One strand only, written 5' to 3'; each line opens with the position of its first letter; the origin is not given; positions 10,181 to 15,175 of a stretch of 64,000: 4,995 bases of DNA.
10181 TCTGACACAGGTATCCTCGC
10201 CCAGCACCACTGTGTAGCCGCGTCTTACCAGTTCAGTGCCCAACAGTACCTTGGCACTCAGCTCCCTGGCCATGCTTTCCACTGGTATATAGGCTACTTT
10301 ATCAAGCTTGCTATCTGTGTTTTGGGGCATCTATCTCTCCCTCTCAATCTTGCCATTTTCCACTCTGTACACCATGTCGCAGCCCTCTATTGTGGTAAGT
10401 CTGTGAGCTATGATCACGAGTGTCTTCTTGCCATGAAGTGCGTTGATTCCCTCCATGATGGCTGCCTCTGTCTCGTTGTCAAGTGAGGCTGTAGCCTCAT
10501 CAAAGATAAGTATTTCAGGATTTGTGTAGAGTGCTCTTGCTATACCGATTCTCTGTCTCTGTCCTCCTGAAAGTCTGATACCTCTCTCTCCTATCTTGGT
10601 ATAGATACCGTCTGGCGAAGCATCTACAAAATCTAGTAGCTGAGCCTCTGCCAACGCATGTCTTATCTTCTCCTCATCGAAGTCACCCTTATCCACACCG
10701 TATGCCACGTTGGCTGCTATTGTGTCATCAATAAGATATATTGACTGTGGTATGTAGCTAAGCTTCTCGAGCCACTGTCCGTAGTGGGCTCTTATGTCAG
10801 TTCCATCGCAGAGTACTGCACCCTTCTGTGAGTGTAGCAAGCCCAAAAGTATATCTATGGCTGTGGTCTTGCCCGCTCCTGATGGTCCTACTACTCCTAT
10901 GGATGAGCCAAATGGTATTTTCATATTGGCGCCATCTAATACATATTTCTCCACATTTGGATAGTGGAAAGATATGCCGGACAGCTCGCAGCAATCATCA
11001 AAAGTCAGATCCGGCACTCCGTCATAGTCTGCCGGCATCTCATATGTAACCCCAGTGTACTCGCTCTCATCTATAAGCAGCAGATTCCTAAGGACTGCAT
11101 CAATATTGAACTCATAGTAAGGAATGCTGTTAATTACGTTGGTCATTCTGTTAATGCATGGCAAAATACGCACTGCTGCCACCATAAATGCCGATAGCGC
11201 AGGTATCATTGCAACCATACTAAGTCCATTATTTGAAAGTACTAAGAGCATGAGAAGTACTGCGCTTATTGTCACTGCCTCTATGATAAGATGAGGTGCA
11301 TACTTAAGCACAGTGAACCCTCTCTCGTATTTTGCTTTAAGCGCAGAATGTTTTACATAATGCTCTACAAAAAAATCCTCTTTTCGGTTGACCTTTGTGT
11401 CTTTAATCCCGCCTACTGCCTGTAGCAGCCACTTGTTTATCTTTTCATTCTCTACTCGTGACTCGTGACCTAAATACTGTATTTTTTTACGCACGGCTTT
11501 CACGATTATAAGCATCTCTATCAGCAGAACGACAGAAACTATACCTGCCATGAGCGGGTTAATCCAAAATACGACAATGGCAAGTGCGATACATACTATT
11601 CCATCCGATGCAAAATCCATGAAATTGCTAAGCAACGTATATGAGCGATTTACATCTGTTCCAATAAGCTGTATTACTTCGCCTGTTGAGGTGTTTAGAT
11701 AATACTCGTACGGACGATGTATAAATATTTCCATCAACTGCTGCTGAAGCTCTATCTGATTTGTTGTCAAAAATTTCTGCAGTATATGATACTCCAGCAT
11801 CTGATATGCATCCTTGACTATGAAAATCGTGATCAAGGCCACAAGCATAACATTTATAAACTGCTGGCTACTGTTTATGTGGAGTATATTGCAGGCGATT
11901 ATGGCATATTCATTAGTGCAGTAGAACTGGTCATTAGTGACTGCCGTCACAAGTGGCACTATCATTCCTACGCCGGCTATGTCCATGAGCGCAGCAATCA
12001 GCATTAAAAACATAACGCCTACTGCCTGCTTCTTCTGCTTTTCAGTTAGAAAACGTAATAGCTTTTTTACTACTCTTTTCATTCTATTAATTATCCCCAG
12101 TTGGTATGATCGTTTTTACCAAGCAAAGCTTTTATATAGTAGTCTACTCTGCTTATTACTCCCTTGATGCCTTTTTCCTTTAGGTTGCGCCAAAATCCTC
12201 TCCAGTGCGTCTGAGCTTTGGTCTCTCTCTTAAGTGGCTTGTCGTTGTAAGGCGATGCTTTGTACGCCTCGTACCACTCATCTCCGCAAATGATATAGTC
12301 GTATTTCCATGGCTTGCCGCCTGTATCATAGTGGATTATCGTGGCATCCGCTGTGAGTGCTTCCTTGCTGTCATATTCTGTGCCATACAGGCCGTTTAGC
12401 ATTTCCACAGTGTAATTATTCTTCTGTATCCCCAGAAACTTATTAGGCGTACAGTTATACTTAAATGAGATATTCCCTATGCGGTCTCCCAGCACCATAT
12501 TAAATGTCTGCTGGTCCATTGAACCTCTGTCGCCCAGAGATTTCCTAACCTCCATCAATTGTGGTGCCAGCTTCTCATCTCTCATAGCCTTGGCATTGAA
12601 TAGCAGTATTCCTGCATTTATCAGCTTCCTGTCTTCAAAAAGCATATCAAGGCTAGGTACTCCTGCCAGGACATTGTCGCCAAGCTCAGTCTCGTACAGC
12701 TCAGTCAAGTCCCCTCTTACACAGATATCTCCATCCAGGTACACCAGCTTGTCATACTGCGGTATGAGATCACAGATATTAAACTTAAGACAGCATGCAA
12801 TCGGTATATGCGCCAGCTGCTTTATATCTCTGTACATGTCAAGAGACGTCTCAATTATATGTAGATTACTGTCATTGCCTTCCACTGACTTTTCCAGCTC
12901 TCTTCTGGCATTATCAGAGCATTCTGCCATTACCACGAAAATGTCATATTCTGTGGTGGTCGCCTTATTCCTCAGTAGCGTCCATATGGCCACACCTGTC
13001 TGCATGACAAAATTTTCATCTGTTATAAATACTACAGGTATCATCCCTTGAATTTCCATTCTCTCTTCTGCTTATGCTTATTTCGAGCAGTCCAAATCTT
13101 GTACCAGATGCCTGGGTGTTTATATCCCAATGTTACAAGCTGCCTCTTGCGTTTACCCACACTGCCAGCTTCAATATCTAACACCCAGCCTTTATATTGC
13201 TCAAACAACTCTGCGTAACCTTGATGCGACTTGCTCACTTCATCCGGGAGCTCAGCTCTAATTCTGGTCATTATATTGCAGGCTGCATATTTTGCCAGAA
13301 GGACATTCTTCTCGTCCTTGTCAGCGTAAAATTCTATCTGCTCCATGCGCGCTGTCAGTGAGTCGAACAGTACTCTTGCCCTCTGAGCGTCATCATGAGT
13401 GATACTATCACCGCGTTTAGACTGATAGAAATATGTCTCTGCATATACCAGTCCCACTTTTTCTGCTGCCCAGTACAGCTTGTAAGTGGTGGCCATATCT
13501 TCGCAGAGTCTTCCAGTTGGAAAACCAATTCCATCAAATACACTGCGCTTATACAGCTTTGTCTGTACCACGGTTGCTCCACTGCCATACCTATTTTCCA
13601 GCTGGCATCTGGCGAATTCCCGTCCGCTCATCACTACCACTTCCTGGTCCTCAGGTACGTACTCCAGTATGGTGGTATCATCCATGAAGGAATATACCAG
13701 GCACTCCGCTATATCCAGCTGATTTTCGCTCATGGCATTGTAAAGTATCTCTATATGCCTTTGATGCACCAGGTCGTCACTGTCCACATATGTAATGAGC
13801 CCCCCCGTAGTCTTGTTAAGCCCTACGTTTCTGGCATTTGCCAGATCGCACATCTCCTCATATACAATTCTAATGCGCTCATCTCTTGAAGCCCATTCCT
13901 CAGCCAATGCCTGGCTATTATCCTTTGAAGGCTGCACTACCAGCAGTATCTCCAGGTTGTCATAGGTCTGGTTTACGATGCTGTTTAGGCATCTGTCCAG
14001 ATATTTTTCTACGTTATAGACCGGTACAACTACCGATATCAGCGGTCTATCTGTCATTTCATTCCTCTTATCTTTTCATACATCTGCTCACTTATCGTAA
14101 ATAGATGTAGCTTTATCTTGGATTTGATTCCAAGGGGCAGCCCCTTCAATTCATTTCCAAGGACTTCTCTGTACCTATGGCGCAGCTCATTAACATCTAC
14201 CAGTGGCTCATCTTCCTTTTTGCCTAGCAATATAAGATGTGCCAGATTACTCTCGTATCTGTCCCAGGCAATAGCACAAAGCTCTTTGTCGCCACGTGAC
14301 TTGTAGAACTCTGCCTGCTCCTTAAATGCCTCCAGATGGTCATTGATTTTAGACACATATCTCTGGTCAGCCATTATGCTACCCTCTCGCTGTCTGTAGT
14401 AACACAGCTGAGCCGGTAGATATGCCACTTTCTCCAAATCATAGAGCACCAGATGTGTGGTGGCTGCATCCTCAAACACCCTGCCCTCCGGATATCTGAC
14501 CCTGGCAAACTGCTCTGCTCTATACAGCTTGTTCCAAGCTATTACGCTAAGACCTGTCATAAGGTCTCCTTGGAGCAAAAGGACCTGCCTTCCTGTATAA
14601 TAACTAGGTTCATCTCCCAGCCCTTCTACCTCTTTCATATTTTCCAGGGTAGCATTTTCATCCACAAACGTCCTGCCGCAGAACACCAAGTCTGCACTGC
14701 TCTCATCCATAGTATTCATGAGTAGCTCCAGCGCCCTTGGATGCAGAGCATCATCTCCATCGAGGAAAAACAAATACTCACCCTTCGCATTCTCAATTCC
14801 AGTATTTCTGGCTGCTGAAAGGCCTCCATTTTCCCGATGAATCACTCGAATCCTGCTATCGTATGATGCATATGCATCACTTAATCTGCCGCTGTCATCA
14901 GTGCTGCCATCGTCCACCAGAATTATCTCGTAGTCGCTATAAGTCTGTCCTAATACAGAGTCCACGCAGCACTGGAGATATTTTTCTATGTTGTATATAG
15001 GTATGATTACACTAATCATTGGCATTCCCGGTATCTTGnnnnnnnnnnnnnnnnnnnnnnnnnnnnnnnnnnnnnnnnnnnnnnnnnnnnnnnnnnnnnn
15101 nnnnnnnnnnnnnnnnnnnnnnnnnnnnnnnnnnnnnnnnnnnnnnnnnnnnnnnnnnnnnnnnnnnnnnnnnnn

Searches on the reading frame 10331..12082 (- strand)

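Call 4: search_protein_families(library=pfam, proteins=[window:10331-12082:-], max_evalue=0.01)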
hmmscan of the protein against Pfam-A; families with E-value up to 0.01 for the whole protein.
window:10331-12082:- (583 aa): 5 families
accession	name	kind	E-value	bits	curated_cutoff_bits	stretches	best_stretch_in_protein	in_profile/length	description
PF00005.33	ABC_tran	-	7.9e-27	95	25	1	382-532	1-137/137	ABC transporter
PF00664.28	ABC_membrane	-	7.1e-07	29.6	28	1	70-280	32-244/274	ABC transporter transmembrane region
PF02463.25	SMC_N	-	2.2e-06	27.7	40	1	460-576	110-213/220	RecF/RecN/SMC N terminal domain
PF13555.12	AAA_29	-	0.0035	17.5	27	1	383-420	13-50/61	P-loop containing region of AAA domain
PF13401.12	AAA_22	-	0.0094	16.7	27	0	395-451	8-33/130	AAA domain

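Call 5: search_protein_families(library=ncbifam, proteins=[window:10331-12082:-], max_evalue=0.01)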
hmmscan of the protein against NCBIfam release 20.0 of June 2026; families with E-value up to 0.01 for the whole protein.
window:10331-12082:- (583 aa): 186 families (the best 25 are shown)
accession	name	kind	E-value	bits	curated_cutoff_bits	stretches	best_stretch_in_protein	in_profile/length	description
NF050066.1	LPSTprtrPglK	equivalog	3.3e-90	303.1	1000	1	5-577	2-558/558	BC-type lipopolysaccharide transporter PglK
TIGR02203.1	MsbA_lipidA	equivalog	7.2e-85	285.6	602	1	22-579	14-546/572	lipid A export permease/ATP-binding protein MsbA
NF045513.1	HepA_fam_ABC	equivalog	5.6e-81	272.8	725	1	11-579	28-586/610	heterocyst formation ABC transporter subunit HepA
TIGR03796.1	NHLM_micro_ABC1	equivalog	5.8e-65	219.8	853.3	1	8-579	141-689/710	NHLP family bacteriocin export ABC transporter peptidase/permease/ATPase subunit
TIGR02204.1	MsbA_rel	hypoth_equivalog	5.1e-63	213.6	780.4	1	69-579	50-552/576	ABC transporter, permease/ATP-binding protein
TIGR01846.1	type_I_sec_HlyB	subfamily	7.3e-63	212.9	725.55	1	71-580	173-670/694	type I secretion system permease/ATPase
TIGR02857.1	CydD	equivalog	3.1e-62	211.2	435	2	365-572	322-527/529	thiol reductant ABC exporter subunit CydD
TIGR03375.1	type_I_sec_LssB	subfamily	9.9e-62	209.2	693.1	1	164-579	275-679/696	type I secretion system permease/ATPase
TIGR03797.1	NHLM_micro_ABC2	equivalog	7.1e-60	203.3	709.4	1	5-580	123-663/686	NHLP bacteriocin export ABC transporter permease/ATPase subunit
NF008381.0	PRK11176.1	equivalog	3.5e-57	194.1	867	1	71-580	59-557/582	lipid A ABC transporter ATP-binding protein/permease MsbA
NF010178.0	PRK13657.1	equivalog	2.1e-54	185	733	1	102-579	81-547/588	glucan ABC transporter ATP-binding protein/ permease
TIGR00958.1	3a01208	subfamily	2.1e-54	184.9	874.6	1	4-580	148-692/711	antigen peptide transporter 2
TIGR02868.1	CydC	equivalog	1.5e-53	182.3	329.05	1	131-562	107-530/530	thiol reductant ABC exporter subunit CydC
NF052233.1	CphA_assoc_ABC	equivalog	2.2e-50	171.8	880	1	73-579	226-720/766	cyanophycin metabolism-associated ABC transporter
TIGR01842.1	type_I_sec_PrtD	subfamily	7.2e-50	170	510.15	1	366-580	318-532/544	type I secretion system permease/ATPase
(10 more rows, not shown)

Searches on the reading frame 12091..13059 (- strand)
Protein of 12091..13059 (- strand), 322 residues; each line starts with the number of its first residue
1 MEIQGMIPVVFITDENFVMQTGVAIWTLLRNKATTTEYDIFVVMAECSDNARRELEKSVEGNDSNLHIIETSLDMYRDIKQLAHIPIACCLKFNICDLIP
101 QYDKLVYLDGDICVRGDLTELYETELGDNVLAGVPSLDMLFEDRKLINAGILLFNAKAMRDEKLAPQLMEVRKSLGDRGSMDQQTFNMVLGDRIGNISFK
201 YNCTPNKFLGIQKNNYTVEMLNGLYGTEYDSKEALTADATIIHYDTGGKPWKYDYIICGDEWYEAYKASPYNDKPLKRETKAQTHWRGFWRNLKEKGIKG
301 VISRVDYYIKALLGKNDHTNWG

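Call 5: search_protein_families(library=ncbifam, proteins=[window:12091-13059:-], max_evalue=0.01)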
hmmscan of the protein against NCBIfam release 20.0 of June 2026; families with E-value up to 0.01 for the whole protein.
window:12091-13059:- (322 aa): 1 family
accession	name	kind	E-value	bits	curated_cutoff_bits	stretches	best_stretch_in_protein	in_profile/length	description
NF011718.0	PRK15171.1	equivalog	1.1e-19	70.8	461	1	7-312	28-335/337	lipopolysaccharide 3-alpha-galactosyltransferase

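Call 6: search_protein_families(library=pfam, proteins=[window:12091-13059:-], max_evalue=0.01)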
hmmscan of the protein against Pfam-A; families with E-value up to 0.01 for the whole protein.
window:12091-13059:- (322 aa): 2 families
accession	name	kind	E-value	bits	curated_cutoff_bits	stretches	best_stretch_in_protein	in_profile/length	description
PF01501.26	Glyco_transf_8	-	7.8e-31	108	24.3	1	9-253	2-251/253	Glycosyl transferase family 8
PF18404.7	Glyco_transf_24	-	0.0099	15.8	25.7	0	99-136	92-130/268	Glucosyltransferase 24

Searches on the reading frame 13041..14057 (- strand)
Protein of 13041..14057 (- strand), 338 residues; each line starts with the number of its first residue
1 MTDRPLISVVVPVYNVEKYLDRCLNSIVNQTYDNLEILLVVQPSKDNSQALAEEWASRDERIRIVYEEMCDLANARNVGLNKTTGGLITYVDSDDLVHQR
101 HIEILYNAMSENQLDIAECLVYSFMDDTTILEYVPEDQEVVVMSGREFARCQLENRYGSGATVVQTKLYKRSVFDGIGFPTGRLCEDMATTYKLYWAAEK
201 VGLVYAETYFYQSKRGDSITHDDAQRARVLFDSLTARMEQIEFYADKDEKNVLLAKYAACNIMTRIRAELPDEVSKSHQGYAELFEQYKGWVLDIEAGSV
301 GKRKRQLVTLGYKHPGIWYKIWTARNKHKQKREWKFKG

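Call 5: search_protein_families(library=ncbifam, proteins=[window:13041-14057:-], max_evalue=0.01)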
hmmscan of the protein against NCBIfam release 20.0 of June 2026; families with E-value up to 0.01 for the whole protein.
window:13041-14057:- (338 aa): 22 families
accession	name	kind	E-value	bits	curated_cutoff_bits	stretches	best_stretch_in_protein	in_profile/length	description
NF007482.0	PRK10073.1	equivalog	2e-31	109.3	423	1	2-225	3-228/334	glycosyltransferase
NF047683.1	TeichurnBiosyTuaG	equivalog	1.8e-20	73.6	400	1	3-126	4-127/252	teichuronic acid biosynthesis protein TuaG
NF041394.1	GtaseAglG_Halo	equivalog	1.4e-14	54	440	1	7-177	3-171/304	glucosyl-dolichyl phosphate glucuronosyltransferase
TIGR03937.1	PgaC_IcaA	equivalog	2.6e-14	53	422.3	1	2-112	42-153/407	poly-beta-1,6-N-acetyl-D-glucosamine synthase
NF050050.1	ProtGlycPglI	equivalog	6.3e-14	52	500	1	5-257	2-250/306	GalNAc(5)-diNAcBac-PP-undecaprenol beta-1,3-glucosyltransferase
NF053739.1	GlytfEpsEBac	equivalog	1.3e-13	50.6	450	1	5-106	1-104/265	glycosyltransferase EpsE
NF038299.1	EPS_HpsN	equivalog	5e-13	48.7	425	1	5-106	1-103/317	hormogonium polysaccharide biosynthesis glycosyltransferase HpsN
TIGR03965.1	mycofact_glyco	equivalog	1.1e-12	47.6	280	1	5-145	74-214/467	mycofactocin biosynthesis glycosyltransferase MftF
TIGR03111.1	glyc2_xrt_Gpos1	hypoth_equivalog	3.1e-12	46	363.95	1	4-112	48-159/439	TIGR03111 family XrtG-associated glycosyltransferase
TIGR04283.1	glyco_like_mftF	equivalog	7.3e-11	42.1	182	1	7-195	1-170/221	TIGR04283 family arsenosugar biosynthesis glycosyltransferase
NF041875.1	EPS_EpsD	equivalog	1.9e-10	40.7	370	1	7-103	1-98/325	exopolysaccharide biosynthesis glycosyltransferase EpsD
TIGR04017.1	WcaA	equivalog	2.1e-09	37.4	495.75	1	1-105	1-106/279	colanic acid biosynthesis glycosyltransferase WcaA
NF007453.0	PRK10018.1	equivalog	1.1e-08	35.1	382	1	1-105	2-107/280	colanic acid biosynthesis glycosyltransferase WcaA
NF038302.1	EPS_HpsE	equivalog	1.5e-08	34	300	1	7-106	3-108/307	hormogonium polysaccharide biosynthesis glycosyltransferase HpsE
TIGR04242.1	nodulat_NodC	equivalog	2.4e-08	33.4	550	1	4-114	47-161/395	chitooligosaccharide synthase NodC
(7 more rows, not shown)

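Call 6: search_protein_families(library=pfam, proteins=[window:13041-14057:-], max_evalue=0.01)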
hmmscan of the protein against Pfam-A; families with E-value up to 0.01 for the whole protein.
window:13041-14057:- (338 aa): 3 families
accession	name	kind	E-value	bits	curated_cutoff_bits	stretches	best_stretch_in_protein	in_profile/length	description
PF00535.33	Glycos_transf_2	-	9.8e-31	107.4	23.3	1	8-175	1-165/168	Glycosyl transferase family 2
PF13641.12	Glyco_tranf_2_3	-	3.4e-11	44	27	1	7-129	3-131/230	Glycosyltransferase like family 2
PF10111.15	Glyco_tranf_2_2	-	3.6e-06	27.1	27.3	1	8-126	1-125/276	Glycosyltransferase like family 2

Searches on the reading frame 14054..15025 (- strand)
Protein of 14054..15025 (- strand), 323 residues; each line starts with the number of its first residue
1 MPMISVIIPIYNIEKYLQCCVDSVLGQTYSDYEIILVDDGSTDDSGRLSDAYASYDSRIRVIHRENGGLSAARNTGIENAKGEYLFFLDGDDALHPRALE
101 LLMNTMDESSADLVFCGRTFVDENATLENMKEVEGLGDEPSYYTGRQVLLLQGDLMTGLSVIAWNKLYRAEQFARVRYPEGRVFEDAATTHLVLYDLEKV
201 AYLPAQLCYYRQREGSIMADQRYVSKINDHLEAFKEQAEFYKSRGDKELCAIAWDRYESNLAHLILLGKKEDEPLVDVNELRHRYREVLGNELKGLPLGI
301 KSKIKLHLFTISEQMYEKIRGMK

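Call 5: search_protein_families(library=ncbifam, proteins=[window:14054-15025:-], max_evalue=0.01)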
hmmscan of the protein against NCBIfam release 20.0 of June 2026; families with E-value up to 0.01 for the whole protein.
window:14054-15025:- (323 aa): 26 families (the best 25 are shown)
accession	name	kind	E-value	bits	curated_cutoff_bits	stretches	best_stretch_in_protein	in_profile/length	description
NF007482.0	PRK10073.1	equivalog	4.3e-35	121.3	423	1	2-221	6-226/334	glycosyltransferase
NF047683.1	TeichurnBiosyTuaG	equivalog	1.4e-30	106.8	400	1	2-221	6-214/252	teichuronic acid biosynthesis protein TuaG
NF050050.1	ProtGlycPglI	equivalog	1.3e-23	83.8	500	1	1-216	1-207/306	GalNAc(5)-diNAcBac-PP-undecaprenol beta-1,3-glucosyltransferase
TIGR03937.1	PgaC_IcaA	equivalog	1.7e-22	80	422.3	1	1-110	44-154/407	poly-beta-1,6-N-acetyl-D-glucosamine synthase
NF041875.1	EPS_EpsD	equivalog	4.8e-21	75.5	370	1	4-123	1-120/325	exopolysaccharide biosynthesis glycosyltransferase EpsD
NF053739.1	GlytfEpsEBac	equivalog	6.2e-20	71.3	450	1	2-124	1-126/265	glycosyltransferase EpsE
NF041394.1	GtaseAglG_Halo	equivalog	2.5e-17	63.1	440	1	4-111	3-112/304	glucosyl-dolichyl phosphate glucuronosyltransferase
TIGR03965.1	mycofact_glyco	equivalog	2.5e-16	59.6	280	1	3-114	75-187/467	mycofactocin biosynthesis glycosyltransferase MftF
NF038299.1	EPS_HpsN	equivalog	1.2e-14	54.1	425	1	2-122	1-122/317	hormogonium polysaccharide biosynthesis glycosyltransferase HpsN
TIGR04283.1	glyco_like_mftF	equivalog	3e-14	53.1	182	1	4-128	1-119/221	TIGR04283 family arsenosugar biosynthesis glycosyltransferase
TIGR03111.1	glyc2_xrt_Gpos1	hypoth_equivalog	5.6e-14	51.8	363.95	1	1-128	48-178/439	TIGR03111 family XrtG-associated glycosyltransferase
NF007453.0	PRK10018.1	equivalog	7.2e-14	52.1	382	1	2-107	6-112/280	colanic acid biosynthesis glycosyltransferase WcaA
TIGR04017.1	WcaA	equivalog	2e-13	50.6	495.75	1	2-107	5-111/279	colanic acid biosynthesis glycosyltransferase WcaA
NF047588.1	GlcsyltransPgfSStrep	equivalog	4.3e-11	42.6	500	1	4-120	3-123/308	glycosyltransferase PgfS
NF038302.1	EPS_HpsE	equivalog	6.8e-11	41.7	300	1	4-93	3-98/307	hormogonium polysaccharide biosynthesis glycosyltransferase HpsE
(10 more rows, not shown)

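Call 6: search_protein_families(library=pfam, proteins=[window:14054-15025:-], max_evalue=0.01)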
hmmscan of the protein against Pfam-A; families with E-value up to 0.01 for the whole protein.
window:14054-15025:- (323 aa): 3 families
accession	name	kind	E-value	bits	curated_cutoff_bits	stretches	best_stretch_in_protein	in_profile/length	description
PF00535.33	Glycos_transf_2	-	3.7e-41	141.3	23.3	1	5-138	1-132/168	Glycosyl transferase family 2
PF13641.12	Glyco_tranf_2_3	-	2.4e-15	57.7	27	1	2-127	1-131/230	Glycosyltransferase like family 2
PF10111.15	Glyco_tranf_2_2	-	1.5e-10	41.4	27.3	1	5-103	1-103/276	Glycosyltransferase like family 2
